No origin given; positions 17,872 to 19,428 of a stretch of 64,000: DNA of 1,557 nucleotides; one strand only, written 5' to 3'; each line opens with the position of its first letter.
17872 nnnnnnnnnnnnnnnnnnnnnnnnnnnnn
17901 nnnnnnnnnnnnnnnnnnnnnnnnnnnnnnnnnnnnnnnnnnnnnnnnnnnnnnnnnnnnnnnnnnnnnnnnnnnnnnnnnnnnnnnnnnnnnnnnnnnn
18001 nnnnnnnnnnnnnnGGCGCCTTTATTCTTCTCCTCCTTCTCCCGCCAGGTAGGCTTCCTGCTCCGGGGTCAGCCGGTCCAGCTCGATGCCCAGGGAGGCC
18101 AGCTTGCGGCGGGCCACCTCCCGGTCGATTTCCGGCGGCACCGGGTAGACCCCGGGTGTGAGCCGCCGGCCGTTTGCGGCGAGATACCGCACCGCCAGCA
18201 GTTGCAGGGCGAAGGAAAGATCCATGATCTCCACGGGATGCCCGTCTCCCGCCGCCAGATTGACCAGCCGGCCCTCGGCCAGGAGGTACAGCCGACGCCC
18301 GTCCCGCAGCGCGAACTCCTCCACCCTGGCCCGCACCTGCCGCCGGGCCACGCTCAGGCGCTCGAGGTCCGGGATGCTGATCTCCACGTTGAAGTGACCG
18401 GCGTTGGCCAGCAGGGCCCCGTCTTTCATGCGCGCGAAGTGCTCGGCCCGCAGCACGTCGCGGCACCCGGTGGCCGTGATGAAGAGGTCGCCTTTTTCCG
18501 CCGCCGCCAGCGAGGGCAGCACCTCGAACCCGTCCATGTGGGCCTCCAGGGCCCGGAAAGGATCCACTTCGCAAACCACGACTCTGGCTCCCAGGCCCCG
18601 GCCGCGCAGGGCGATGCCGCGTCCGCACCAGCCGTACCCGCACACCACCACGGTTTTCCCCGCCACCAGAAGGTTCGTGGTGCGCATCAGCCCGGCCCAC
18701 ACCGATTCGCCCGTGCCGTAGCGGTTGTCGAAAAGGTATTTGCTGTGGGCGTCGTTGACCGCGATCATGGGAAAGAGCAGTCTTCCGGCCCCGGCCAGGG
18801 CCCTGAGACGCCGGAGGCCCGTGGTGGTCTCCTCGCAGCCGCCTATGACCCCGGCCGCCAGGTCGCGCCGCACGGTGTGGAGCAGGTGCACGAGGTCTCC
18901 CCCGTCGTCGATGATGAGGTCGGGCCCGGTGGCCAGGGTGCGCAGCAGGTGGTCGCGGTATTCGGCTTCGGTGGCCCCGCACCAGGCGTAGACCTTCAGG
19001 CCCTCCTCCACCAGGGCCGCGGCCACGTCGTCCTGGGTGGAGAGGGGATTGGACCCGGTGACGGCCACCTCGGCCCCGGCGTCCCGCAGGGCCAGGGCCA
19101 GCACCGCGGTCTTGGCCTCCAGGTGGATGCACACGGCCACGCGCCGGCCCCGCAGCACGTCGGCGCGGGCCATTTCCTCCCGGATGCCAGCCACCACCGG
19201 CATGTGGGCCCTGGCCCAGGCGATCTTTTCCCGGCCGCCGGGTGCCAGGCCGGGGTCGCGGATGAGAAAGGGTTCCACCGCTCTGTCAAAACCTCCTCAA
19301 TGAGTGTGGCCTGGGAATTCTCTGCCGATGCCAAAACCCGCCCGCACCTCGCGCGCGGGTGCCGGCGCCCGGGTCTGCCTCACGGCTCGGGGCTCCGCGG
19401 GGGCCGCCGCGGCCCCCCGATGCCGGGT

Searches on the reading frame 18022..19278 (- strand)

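Call 66: search_protein_families(library=pfam, proteins=[window:18022-19278:-], max_evalue=0.00001)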
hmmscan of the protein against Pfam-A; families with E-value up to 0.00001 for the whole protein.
window:18022-19278:- (418 aa): 4 families
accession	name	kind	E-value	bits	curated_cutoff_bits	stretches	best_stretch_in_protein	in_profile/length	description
PF05221.23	AdoHcyase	-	1.4e-54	185.7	25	2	4-135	2-138/299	S-adenosyl-L-homocysteine hydrolase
PF00670.27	AdoHcyase_NAD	-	1.4e-52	178.5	27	1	185-344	1-160/162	S-adenosyl-L-homocysteine hydrolase, NAD binding domain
PF07991.19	KARI_N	-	2.3e-07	31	20.6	0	205-300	2-101/165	Acetohydroxy acid isomeroreductase, NADPH-binding domain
PF02826.25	2-Hacid_dh_C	-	1.7e-06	28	25.1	1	194-294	23-127/178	D-isomer specific 2-hydroxyacid dehydrogenase, NAD binding domain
